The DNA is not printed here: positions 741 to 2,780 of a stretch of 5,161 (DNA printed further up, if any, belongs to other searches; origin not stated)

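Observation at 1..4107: Overlapping operon of a free-standing RT, a degenerate ABC-exporter-like membrane ATPase and an anchored PLD behind a structured leader: candidate undescribed RT-based system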

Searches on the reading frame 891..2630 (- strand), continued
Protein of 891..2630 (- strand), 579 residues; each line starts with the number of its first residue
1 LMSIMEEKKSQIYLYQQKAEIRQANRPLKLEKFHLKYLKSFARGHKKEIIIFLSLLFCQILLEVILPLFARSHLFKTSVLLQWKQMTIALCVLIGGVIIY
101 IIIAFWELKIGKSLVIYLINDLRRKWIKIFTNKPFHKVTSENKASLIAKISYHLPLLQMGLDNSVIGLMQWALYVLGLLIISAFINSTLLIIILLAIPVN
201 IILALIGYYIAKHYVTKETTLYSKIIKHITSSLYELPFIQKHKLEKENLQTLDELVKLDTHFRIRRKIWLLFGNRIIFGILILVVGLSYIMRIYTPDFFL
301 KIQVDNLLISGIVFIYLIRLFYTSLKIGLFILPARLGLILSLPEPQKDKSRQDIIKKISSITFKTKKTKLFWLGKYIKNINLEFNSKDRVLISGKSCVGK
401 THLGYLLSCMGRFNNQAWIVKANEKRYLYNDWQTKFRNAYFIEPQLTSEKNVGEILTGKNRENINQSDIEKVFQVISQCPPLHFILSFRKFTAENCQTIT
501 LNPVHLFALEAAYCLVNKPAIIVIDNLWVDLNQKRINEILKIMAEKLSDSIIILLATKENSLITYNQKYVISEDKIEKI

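Call 82: search_protein_representatives(alignment_id=A7)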
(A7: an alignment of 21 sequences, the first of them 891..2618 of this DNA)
Query: 21 sequences, 575 profile positions. Proteins with E-value up to 0.001 (for the whole library): 1945; up to 1e-10: 122; up to 1e-30: 91. The best 150 are listed.
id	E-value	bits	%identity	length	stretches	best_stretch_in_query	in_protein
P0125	5.6e-253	857.1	-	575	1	1-574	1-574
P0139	1.1e-224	763.7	-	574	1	1-574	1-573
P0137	4.2e-216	735.3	-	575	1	1-574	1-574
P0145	2.1e-212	723.1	-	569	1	1-570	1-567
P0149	1.4e-208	710.5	-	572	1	1-571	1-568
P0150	1.7e-185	634.2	-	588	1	3-571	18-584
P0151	1.8e-183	627.6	-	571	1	1-573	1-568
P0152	8.7e-180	615.4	-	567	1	1-567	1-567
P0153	5.4e-178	609.5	-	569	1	1-569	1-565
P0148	1.0e-177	608.6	-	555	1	3-567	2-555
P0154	5.5e-177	606.2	-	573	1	3-574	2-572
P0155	1.1e-175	601.8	-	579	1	1-572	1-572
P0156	1.9e-170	584.6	-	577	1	1-574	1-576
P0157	1.9e-170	584.6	-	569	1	1-572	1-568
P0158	3.6e-168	577.1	-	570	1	1-567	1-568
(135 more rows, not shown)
